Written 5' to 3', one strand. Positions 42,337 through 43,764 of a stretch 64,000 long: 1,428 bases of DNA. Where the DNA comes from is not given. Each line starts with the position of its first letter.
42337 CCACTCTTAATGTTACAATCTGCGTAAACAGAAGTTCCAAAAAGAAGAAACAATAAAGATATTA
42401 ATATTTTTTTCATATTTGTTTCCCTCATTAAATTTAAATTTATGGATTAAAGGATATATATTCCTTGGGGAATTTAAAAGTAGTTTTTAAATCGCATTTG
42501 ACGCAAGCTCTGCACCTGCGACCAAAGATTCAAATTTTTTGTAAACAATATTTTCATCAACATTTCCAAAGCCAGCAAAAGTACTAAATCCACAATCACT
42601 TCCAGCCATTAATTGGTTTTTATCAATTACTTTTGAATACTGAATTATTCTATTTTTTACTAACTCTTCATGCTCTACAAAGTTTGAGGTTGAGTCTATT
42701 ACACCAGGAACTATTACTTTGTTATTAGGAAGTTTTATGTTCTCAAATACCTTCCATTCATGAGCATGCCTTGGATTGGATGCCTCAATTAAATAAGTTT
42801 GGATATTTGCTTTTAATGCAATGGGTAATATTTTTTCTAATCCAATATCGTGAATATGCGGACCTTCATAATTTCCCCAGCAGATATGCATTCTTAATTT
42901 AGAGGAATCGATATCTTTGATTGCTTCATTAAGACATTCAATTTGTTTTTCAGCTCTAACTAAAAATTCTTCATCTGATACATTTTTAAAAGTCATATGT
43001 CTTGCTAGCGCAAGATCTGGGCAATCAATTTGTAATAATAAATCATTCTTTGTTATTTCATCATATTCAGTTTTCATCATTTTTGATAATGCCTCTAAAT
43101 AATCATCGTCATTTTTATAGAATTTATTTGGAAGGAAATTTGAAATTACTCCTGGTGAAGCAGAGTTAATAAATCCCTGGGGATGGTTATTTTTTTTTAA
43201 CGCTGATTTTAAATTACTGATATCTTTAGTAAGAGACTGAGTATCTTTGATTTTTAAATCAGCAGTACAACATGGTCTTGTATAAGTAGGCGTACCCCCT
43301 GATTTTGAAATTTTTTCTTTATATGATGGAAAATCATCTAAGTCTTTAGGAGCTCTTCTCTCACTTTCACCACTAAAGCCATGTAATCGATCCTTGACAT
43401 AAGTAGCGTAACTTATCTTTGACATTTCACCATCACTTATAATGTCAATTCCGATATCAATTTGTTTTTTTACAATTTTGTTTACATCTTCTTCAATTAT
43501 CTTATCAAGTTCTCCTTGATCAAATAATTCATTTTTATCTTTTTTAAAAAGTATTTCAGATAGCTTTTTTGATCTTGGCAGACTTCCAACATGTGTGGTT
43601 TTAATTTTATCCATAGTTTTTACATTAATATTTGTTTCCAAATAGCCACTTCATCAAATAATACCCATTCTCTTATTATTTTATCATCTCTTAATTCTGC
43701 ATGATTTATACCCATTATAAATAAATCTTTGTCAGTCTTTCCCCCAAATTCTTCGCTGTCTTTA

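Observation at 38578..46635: Orphan-fold enzyme set (bicupin, two tandem-NTF2 proteins, short MetE-like Zn thiol-alkyltransferase) wired to a CUT1 ABC importer with no ATPase gene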

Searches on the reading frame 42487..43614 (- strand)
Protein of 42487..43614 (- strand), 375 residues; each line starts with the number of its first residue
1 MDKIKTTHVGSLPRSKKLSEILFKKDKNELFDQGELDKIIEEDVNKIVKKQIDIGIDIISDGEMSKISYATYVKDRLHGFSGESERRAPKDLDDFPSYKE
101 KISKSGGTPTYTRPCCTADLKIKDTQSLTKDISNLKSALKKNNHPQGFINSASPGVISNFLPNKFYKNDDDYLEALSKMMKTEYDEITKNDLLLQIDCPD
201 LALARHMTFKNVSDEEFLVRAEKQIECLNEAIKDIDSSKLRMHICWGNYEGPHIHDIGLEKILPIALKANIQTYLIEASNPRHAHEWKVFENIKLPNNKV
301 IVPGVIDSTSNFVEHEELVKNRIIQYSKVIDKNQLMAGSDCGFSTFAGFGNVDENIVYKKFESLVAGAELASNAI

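Call 3: search_protein_families(library=pfam, proteins=[window:42487-43614:-], max_evalue=0.01)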
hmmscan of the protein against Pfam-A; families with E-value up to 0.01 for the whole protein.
window:42487-43614:- (375 aa): 1 family
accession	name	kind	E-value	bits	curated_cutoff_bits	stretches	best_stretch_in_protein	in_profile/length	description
PF01717.24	Meth_synt_2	-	2.6e-16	60.3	21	1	5-345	2-305/324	Cobalamin-independent synthase, Catalytic domain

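Call 4: search_protein_families(library=ncbifam, proteins=[window:42487-43614:-], max_evalue=0.01)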
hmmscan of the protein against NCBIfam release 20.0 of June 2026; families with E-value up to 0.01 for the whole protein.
window:42487-43614:- (375 aa): 8 families
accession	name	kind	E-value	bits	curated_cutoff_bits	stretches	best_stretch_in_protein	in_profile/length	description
NF003317.0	PRK04326.1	equivalog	5.4e-30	104.7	406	1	3-370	8-321/340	methionine synthase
NF004875.0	PRK06233.1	equivalog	9.9e-21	74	576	1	4-354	10-354/373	vitamin B12 independent methionine synthase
NF005085.0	PRK06520.1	subfamily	4.8e-19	68.7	313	2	226-363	222-359/368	5-methyltetrahydropteroyltriglutamate--homocysteine S-methyltransferase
NF006589.0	PRK09121.1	equivalog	2.6e-14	53.1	392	1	4-372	5-337/342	methionine synthase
NF002119.0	PRK00957.1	equivalog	8.6e-14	51.4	258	2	129-344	91-283/306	methionine synthase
TIGR01371.1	met_syn_B12ind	equivalog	1.9e-11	43.8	929.95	2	4-81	426-502/754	5-methyltetrahydropteroyltriglutamate--homocysteine S-methyltransferase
NF003556.0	PRK05222.1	equivalog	2.7e-11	43.1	541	2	3-81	419-496/750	5-methyltetrahydropteroyltriglutamate--homocysteine S-methyltransferase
NF002272.0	PRK01207.1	equivalog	0.00062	19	399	1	225-346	194-320/343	methionine synthase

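Call 6: find_homologous_proteins(query=window:42487-43614:-)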
Query window:42487-43614:- (375 aa): 8000 proteins with E <= 0.001 among 8000 candidates; the best 120 are listed.
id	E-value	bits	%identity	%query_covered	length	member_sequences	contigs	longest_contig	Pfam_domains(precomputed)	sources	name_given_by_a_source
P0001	3.9e-245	830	98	100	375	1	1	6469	PF01717.25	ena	-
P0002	1.7e-244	828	98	100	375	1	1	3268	PF01717.25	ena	-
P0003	2.5e-244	828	98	100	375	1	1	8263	PF01717.25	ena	-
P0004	2.6e-244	828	98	100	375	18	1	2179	PF01717.25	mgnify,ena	mgnify:FL=1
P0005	2.8e-244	828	98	100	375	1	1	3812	PF01717.25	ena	-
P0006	3.0e-244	828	98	100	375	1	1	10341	PF01717.25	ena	-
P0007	4.2e-244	827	98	100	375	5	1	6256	PF01717.25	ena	-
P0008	4.8e-244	827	98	100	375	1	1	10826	PF01717.25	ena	-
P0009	9.9e-244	826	98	100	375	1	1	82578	PF01717.25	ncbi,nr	ncbi:cobalamin-independent methionine synthase II family protein [Candidatus Pelagibacter sp.]|nr:co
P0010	1.2e-243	826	98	100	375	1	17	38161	PF01717.25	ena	-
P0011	1.4e-243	825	98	100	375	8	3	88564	PF01717.25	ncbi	-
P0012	1.7e-243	825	98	100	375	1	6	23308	PF01717.25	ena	-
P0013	1.8e-243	825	98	100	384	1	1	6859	PF01717.25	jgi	-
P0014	1.9e-243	825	98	100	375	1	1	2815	PF01717.25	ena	-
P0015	2.0e-243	825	98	100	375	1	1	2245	PF01717.25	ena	-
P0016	2.0e-243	825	98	100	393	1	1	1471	PF01717.25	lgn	-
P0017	2.3e-243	825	98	100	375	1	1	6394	PF01717.25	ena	-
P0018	2.4e-243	825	98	100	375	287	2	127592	PF01717.25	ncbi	-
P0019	2.5e-243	825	98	100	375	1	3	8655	PF01717.25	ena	-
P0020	3.3e-243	824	98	100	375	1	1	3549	PF01717.25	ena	-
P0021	3.3e-243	824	98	100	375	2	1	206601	PF01717.25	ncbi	-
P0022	3.4e-243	824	98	100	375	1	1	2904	PF01717.25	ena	-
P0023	3.5e-243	824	98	100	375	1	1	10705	PF01717.25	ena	-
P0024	4.3e-243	824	98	100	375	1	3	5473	PF01717.25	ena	-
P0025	4.4e-243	824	98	100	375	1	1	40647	PF01717.25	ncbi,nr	ncbi:cobalamin-independent methionine synthase II family protein [Candidatus Pelagibacter sp.]|nr:co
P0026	4.6e-243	824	98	100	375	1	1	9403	PF01717.25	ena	-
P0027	4.7e-243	824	97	100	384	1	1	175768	PF01717.25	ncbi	-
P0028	4.9e-243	824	98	100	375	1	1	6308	PF01717.25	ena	-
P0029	5.1e-243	823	98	100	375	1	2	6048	PF01717.25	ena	-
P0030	5.1e-243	823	98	100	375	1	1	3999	PF01717.25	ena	-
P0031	5.2e-243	823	98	100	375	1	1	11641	PF01717.25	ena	-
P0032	5.5e-243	823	97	100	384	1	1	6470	PF01717.25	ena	-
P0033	5.9e-243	823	98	100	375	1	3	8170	PF01717.25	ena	-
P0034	6.1e-243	823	98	100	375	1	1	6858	PF01717.25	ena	-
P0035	6.7e-243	823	98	100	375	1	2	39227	PF01717.25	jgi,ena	-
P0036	7.4e-243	823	98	100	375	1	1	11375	PF01717.25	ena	-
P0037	8.5e-243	823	98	100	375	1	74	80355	PF01717.25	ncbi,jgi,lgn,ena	jgi:5-methyltetrahydropteroyltriglutamate--homocysteine methyltransferase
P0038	9.3e-243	823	98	100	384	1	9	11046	PF01717.25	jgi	jgi:5-methyltetrahydropteroyltriglutamate--homocysteine methyltransferase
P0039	9.4e-243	823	97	100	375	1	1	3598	PF01717.25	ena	-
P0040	1.0e-242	823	97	100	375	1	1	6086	PF01717.25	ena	-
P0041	1.0e-242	822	98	100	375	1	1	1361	PF01717.25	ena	-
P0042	1.1e-242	822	98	100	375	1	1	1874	PF01717.25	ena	-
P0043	1.1e-242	822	97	100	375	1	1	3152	PF01717.25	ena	-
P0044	1.1e-242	822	97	100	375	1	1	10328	PF01717.25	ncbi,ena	-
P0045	1.1e-242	822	98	100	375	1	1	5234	PF01717.25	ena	-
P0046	1.2e-242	822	97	100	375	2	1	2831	PF01717.25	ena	-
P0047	1.2e-242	822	97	100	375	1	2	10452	PF01717.25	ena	-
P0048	1.2e-242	822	97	100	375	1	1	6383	PF01717.25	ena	-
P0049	1.4e-242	822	98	100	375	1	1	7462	PF01717.25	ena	-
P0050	1.4e-242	822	97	100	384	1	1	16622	PF01717.25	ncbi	-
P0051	1.6e-242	822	97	100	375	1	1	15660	PF01717.25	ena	-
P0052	1.6e-242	822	97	100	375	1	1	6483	PF01717.25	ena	-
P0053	1.7e-242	822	97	100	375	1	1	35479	PF01717.25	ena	-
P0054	1.8e-242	822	98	100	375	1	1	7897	PF01717.25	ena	-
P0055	1.9e-242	822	97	100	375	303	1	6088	PF01717.25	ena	-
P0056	2.0e-242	822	97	100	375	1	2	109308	PF01717.25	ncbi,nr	ncbi:cobalamin-independent methionine synthase II family protein [Candidatus Pelagibacter sp.]|nr:co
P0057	2.0e-242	821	98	100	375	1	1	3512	PF01717.25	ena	-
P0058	2.2e-242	821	97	100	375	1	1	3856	PF01717.25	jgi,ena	-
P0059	2.3e-242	821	97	100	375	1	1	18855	PF01717.25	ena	-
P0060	2.4e-242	821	98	100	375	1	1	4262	PF01717.25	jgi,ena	-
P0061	2.5e-242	821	97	100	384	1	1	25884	PF01717.25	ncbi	-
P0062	2.6e-242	821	97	100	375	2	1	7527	PF01717.25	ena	-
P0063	2.6e-242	821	97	100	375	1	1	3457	PF01717.25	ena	-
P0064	2.9e-242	821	98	100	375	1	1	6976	PF01717.25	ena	-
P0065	2.9e-242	821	97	100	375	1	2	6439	PF01717.25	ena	-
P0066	3.1e-242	821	98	100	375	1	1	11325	PF01717.25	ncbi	-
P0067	3.1e-242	821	97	100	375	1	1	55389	PF01717.25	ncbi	-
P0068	3.3e-242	821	97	100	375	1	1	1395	PF01717.25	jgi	-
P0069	3.3e-242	821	97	100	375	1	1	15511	PF01717.25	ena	-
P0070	3.4e-242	821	97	100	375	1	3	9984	PF01717.25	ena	-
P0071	3.6e-242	821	98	100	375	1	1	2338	PF01717.25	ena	-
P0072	3.9e-242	821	97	100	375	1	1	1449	PF01717.25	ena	-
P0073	3.9e-242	821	97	100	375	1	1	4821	PF01717.25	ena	-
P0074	4.3e-242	820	97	100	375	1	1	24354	PF01717.25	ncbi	-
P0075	4.7e-242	820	97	100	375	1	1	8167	PF01717.25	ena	-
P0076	4.7e-242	820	97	100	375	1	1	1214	PF01717.25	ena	-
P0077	4.9e-242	820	98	100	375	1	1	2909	PF01717.25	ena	-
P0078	5.0e-242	820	97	100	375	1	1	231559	PF01717.25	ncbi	-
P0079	5.4e-242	820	97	100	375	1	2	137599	PF01717.25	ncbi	-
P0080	5.5e-242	820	97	100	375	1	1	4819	PF01717.25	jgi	-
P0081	5.5e-242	820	97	100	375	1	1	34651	PF01717.25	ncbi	-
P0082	5.9e-242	820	97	100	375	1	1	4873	PF01717.25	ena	-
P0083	6.1e-242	820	97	100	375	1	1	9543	PF01717.25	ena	-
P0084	6.4e-242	820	97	100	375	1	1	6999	PF01717.25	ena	-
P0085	7.4e-242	820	97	100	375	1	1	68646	PF01717.25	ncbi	-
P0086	9.0e-242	819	97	100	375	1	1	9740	PF01717.25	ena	-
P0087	9.6e-242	819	97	100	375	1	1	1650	PF01717.25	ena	-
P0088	1.1e-241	819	97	100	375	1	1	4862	PF01717.25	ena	-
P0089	1.2e-241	819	97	100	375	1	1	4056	PF01717.25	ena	-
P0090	1.2e-241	819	97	100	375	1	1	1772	PF01717.25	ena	-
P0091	1.2e-241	819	97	100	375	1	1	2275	PF01717.25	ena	-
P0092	1.2e-241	819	97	100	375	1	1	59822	PF01717.25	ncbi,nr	ncbi:cobalamin-independent methionine synthase II family protein [Candidatus Pelagibacter sp.]|nr:co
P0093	1.3e-241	819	97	100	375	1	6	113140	PF01717.25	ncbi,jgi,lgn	jgi:5-methyltetrahydropteroyltriglutamate--homocysteine methyltransferase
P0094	1.5e-241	819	97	100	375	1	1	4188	PF01717.25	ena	-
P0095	1.5e-241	819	97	100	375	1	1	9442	PF01717.25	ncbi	-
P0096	1.7e-241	818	97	100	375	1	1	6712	PF01717.25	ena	-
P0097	1.9e-241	818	97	100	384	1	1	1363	PF01717.25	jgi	jgi:5-methyltetrahydropteroyltriglutamate--homocysteine methyltransferase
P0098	2.0e-241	818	97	100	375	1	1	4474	PF01717.25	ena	-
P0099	2.1e-241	818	98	100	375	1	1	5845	PF01717.25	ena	-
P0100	2.3e-241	818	97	100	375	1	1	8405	PF01717.25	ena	-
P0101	2.5e-241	818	97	100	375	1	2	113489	PF01717.25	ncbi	-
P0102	2.6e-241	818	97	100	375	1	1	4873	PF01717.25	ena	-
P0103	2.7e-241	818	97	100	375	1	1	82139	PF01717.25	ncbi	-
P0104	2.7e-241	818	97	100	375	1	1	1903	PF01717.25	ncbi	-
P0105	2.8e-241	818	97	100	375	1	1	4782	PF01717.25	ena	-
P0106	2.8e-241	818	97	100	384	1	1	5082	PF01717.25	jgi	-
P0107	2.9e-241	818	97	100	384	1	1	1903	PF01717.25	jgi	-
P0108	3.9e-241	817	97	100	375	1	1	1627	PF01717.25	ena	-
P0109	4.4e-241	817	97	100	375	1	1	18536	PF01717.25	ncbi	-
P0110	4.9e-241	817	98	100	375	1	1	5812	PF01717.25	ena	-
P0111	5.2e-241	817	97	100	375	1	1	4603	PF01717.25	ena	-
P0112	5.6e-241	817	97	100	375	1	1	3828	PF01717.25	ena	-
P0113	6.8e-241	816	97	100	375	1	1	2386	PF01717.25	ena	-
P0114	6.9e-241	816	98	100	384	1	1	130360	PF01717.25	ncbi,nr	ncbi:cobalamin-independent methionine synthase II family protein [Candidatus Pelagibacter sp.]|nr:co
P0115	7.2e-241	816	97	100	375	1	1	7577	PF01717.25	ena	-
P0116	8.4e-241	816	97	100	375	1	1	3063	PF01717.25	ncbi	-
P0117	8.4e-241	816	96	100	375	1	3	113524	PF01717.25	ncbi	-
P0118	9.2e-241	816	97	100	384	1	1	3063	PF01717.25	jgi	-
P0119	1.4e-240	815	97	100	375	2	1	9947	PF01717.25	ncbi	-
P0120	1.7e-240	815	97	100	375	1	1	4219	PF01717.25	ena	-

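Call 16: search_solved_structures(query=window:42487-43614:-, max_evalue=0.01, show_alignments=2)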
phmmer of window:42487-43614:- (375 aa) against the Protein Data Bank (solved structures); distinct sequences matched with E-value up to 0.01: 12.
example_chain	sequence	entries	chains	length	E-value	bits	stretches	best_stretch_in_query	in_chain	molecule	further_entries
1ypx_A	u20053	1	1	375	1.8e-14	56.8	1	217-351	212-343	putative vitamin-B12 independent methionine synthase family protein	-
1u1h_A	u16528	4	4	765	1.3e-06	30.9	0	4-81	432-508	5-methyltetrahydropteroyltriglutamate--homocysteine methyltransferase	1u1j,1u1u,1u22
3rpd_A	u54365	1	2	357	4e-05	26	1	49-370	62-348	Methionine synthase (B12-independent)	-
4ztx_A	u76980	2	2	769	4.8e-05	25.7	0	5-80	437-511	Cobalamin-Independent Methionine synthase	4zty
1xpg_A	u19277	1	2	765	0.0003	23.1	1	5-81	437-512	5-methyltetrahydropteroyltriglutamate--homocysteine methyltransferase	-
1t7l_A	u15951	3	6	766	0.0003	23.1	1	5-81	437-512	5-methyltetrahydropteroyltriglutamate--homocysteine methyltransferase | 5-methyltetrahydropteroyltriglutamate-homocysteine methyltransferase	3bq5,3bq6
1xdj_A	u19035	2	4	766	0.0003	23.1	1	5-81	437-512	5-methyltetrahydropteroyltriglutamate--homocysteine methyltransferase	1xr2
3ppc_A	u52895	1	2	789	0.0024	20.2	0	5-81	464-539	5-methyltetrahydropteroyltriglutamate--homocysteine methyltransferase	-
3pph_A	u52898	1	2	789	0.0024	20.2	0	5-81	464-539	5-methyltetrahydropteroyltriglutamate--homocysteine methyltransferase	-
3ppf_A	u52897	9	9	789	0.0024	20.2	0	5-81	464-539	5-methyltetrahydropteroyltriglutamate--homocysteine methyltransferase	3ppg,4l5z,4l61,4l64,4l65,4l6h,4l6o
2nq5_A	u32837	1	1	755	0.0035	19.6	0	4-81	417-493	5-methyltetrahydropteroyltriglutamate--homocysteine methyltransferase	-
3l7r_A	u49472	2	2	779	0.0038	19.5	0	4-81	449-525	5-methyltetrahydropteroyltriglutamate--homocysteine methyltransferase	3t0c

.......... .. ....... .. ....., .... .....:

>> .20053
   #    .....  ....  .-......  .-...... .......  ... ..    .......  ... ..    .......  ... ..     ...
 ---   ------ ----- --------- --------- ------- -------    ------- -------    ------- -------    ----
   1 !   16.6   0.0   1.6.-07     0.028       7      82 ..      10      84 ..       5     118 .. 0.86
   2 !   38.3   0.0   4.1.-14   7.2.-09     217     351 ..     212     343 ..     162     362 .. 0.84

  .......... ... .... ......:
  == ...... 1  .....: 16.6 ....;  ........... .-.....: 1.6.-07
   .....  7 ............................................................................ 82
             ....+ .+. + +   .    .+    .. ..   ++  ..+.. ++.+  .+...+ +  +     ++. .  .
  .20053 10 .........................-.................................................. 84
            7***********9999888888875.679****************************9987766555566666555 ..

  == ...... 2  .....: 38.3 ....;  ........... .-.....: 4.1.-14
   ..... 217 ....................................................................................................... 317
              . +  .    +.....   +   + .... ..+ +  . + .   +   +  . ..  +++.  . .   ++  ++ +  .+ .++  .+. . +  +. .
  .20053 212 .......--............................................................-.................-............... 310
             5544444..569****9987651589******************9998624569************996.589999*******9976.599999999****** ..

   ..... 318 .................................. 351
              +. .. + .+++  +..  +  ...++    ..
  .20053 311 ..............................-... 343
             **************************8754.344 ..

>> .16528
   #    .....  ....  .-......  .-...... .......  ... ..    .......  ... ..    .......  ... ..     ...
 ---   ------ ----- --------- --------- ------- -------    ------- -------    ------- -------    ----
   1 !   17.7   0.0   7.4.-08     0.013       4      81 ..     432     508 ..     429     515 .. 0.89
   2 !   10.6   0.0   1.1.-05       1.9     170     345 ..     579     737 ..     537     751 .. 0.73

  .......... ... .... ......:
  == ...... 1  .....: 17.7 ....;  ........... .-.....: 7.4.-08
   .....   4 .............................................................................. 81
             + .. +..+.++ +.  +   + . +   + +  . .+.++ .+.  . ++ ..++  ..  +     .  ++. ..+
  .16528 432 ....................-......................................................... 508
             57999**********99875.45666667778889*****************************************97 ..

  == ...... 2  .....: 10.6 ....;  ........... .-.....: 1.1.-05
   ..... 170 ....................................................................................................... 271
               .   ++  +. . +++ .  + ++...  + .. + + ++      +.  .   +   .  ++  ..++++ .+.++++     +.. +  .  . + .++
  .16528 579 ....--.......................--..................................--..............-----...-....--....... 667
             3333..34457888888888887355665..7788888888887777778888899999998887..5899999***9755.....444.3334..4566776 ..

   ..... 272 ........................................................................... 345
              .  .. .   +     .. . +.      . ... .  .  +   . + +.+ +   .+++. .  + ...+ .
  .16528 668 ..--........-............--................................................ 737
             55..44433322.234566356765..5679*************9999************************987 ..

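Call 30: find_encoding_contigs(protein=P0021, flank=10000, max_places=3)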
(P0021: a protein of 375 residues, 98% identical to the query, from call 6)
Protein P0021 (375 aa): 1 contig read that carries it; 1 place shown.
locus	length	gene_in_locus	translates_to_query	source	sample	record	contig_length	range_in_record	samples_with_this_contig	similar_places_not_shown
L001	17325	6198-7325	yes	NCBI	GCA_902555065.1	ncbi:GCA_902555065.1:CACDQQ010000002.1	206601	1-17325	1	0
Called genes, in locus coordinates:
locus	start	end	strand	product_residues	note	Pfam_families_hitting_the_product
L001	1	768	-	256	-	?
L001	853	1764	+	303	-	PF01515:PTA_PTB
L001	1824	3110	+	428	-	PF00815:Histidinol_dh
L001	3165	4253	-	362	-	PF07366:SnoaL, PF12680:SnoaL_2 (faint)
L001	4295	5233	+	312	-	PF00190:Cupin_1 (faint), PF07883:Cupin_2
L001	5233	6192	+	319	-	PF12680:SnoaL_2 (faint), PF07366:SnoaL (weak)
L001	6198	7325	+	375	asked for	PF01717:Meth_synt_2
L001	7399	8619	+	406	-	PF01547:SBP_bac_1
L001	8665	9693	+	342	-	PF00528:BPD_transp_1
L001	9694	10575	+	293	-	PF00528:BPD_transp_1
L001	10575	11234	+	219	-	PF00702:Hydrolase, PF13419:HAD_2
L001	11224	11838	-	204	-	PF01810:LysE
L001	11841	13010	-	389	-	PF07690:MFS_1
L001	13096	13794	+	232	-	PF01177:Asp_Glu_race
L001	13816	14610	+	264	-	PF05116:S6PP (faint), PF08282:Hydrolase_3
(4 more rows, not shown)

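Call 38: search_protein_representatives(protein=window:42487-43614:-)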
Query: 375 residues. Proteins with E-value up to 0.001 (for the whole library): 7329; up to 1e-10: 3593; up to 1e-30: 671. The best 150 are listed.
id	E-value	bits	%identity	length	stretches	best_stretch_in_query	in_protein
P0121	1.3e-110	386.2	45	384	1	2-373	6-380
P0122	3.2e-110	384.9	42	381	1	3-373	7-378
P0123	2.5e-99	349.1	42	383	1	2-373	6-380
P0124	1.9e-97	342.9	43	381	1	2-373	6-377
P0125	5.1e-94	331.6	43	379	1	2-373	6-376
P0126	3.5e-92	325.6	43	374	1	3-373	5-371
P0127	1.8e-91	323.2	43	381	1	2-373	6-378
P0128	1.7e-90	320.0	42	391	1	2-373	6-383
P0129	1.6e-87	310.2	41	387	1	4-374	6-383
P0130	5.2e-87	308.6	41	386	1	3-373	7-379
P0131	9.8e-87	307.7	42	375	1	3-372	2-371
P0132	1.4e-86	307.1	42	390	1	2-372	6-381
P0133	2.4e-86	306.4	40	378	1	4-369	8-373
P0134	3.6e-86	305.8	39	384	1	2-373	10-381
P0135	3.5e-85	302.5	39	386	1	2-374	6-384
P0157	1.0e-72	261.5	39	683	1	3-369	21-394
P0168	3.4e-70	253.3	37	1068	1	5-373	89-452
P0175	2.8e-68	247.0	38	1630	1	21-373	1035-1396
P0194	2.4e-64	234.0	40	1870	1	41-374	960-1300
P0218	1.4e-58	215.0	40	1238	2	42-373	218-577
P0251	5.2e-55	203.3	35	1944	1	42-373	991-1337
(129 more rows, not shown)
